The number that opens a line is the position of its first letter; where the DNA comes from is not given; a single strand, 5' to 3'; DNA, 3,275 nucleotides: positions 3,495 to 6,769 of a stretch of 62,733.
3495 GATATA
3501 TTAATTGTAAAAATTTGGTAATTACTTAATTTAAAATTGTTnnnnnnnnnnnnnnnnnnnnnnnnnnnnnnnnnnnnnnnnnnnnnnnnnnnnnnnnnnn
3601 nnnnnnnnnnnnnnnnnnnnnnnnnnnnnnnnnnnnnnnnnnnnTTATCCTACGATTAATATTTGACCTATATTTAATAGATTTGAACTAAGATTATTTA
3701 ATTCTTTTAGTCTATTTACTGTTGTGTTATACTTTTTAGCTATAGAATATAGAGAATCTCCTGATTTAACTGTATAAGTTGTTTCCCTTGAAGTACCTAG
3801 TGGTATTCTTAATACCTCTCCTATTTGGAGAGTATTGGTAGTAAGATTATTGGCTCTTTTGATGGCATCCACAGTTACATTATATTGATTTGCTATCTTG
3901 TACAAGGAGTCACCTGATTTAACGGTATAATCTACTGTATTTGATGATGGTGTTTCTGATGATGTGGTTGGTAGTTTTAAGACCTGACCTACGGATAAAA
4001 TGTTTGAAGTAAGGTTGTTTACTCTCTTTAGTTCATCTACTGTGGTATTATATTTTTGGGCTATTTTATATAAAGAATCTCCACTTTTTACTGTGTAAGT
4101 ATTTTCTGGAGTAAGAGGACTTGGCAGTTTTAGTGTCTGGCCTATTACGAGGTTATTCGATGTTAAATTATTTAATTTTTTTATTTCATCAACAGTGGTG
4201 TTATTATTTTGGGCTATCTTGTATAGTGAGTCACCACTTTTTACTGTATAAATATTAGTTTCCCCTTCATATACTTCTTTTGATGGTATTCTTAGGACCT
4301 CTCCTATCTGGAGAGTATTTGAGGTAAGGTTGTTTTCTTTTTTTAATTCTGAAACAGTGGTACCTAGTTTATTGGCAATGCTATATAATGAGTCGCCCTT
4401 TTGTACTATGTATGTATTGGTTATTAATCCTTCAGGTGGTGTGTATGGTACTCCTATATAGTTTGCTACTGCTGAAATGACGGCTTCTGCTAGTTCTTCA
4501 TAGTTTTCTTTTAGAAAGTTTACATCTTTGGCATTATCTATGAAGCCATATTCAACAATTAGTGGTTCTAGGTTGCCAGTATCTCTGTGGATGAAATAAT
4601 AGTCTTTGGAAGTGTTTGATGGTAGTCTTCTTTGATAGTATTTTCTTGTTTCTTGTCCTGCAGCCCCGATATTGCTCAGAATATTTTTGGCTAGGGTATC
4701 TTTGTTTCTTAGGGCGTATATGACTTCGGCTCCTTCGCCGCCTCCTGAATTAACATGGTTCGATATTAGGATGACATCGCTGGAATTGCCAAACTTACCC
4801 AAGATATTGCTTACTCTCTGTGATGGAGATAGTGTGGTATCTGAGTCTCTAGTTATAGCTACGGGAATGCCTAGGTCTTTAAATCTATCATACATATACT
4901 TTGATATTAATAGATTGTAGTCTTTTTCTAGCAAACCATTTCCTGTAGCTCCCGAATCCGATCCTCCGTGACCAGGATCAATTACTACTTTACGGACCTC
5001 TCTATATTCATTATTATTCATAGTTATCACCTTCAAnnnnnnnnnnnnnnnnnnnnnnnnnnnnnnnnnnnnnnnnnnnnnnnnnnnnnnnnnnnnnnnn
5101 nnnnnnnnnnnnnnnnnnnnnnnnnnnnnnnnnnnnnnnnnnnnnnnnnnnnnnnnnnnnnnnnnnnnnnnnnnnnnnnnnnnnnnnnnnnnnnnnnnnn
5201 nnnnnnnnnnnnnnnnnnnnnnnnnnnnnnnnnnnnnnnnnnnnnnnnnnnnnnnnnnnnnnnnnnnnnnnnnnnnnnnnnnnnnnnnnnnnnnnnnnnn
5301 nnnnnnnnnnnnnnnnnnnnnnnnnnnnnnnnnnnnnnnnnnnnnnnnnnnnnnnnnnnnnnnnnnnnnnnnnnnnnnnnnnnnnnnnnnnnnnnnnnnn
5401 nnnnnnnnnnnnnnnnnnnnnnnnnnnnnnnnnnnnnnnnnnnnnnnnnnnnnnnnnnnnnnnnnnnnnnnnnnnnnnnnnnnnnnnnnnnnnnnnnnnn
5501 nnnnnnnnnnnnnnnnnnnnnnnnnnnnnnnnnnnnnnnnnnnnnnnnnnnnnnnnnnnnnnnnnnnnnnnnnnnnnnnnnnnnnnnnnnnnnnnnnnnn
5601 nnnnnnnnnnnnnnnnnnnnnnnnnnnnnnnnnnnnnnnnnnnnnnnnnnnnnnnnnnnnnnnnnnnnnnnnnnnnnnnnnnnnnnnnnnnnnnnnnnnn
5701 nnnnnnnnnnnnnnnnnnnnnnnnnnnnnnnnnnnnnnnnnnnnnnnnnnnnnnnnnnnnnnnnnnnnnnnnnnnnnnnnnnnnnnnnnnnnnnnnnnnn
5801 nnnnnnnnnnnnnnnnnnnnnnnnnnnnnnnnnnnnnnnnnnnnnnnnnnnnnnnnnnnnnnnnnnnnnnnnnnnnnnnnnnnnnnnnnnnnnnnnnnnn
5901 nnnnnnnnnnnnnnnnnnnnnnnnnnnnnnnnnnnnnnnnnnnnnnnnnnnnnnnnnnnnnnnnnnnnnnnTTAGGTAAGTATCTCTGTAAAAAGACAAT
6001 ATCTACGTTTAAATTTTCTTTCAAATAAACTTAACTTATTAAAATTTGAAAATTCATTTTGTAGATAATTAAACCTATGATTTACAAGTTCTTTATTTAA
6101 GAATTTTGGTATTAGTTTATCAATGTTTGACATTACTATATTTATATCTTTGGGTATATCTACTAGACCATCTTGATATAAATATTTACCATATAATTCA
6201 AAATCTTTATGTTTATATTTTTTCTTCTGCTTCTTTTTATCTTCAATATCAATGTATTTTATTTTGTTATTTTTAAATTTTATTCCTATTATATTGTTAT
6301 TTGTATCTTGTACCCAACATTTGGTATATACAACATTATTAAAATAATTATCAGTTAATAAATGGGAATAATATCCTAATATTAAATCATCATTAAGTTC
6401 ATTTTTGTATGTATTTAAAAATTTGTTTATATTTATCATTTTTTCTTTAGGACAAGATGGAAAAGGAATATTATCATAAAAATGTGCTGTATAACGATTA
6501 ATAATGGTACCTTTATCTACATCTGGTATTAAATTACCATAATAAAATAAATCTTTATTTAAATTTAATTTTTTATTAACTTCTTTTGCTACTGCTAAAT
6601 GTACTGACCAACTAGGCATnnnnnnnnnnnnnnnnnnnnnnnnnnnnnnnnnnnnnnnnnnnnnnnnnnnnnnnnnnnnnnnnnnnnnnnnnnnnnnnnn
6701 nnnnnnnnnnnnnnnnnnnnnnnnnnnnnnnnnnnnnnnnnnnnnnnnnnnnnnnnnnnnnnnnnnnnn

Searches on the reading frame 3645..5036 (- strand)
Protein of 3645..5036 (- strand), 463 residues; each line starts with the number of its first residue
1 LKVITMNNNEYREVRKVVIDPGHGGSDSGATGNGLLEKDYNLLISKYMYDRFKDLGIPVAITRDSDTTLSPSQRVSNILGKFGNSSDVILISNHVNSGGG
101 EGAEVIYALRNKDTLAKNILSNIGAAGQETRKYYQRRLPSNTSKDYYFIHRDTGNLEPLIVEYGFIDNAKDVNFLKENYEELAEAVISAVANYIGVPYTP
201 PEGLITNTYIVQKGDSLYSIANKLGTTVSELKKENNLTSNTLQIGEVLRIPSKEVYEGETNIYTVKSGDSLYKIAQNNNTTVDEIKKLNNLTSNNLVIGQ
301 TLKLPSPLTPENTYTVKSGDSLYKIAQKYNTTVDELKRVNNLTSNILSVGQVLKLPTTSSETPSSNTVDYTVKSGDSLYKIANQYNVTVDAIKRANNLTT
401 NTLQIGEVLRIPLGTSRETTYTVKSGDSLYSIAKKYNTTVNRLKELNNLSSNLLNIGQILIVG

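Call 53: search_protein_families(library=pfam, proteins=[window:3645-5036:-], max_evalue=0.001)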
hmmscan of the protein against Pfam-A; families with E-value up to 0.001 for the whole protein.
window:3645-5036:- (463 aa): 11 families
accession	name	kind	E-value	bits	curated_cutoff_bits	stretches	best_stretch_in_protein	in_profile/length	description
PF01476.26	LysM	-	6.6e-86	282.5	20.9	5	314-356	1-43/43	LysM domain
PF01520.23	Amidase_3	-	1.8e-28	100.2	27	1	17-191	1-173/174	N-acetylmuramoyl-L-alanine amidase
PF23473.1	LysM3_LYK4_5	-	3.9e-24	84.9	29.3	1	370-402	5-37/48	LYK4/5 LysM3 domain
PF23472.1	LysM2_CERK1_LYK3_4_5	-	5.3e-22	77.9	27.4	2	368-413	6-55/56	LYK3/4/5 LysM2 domain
PF23577.1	LysM_RLK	-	2.7e-11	43.8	27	0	313-340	2-29/44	LysM domain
PF23446.1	LysM1_NFP_LYK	-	4.2e-11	44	36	0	209-251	8-54/60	NFP/LYK LysM1 domain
PF22310.2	NMB0315_dom_I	-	5.5e-10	39.9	27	0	368-396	4-32/83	NMB0315-like, domain I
PF23457.1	LysM2_NFP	-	5.1e-08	33.3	36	0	367-413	5-55/56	NFP LysM2 domain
PF23462.1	LysM3_NFP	-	1.5e-06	29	28.1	0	208-237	4-33/48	NFP LysM3 domain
PF04225.17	LysM_OapA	-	1.5e-05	25.5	22.3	0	262-293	4-35/85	Opacity-associated protein A LysM-like domain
PF16426.10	DUF5023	-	0.00032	20.8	25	0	255-294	41-80/197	Domain of unknown function (DUF5023)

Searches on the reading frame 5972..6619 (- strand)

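Call 53: search_protein_families(library=pfam, proteins=[window:5972-6619:-], max_evalue=0.001)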
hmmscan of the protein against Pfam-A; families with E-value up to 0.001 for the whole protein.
window:5972-6619:- (215 aa): 1 family
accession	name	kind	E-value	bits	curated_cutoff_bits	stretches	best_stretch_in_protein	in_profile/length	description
PF00882.24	Zn_dep_PLPC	-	0.0002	21.8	26.8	1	14-90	9-93/167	Zinc dependent phospholipase C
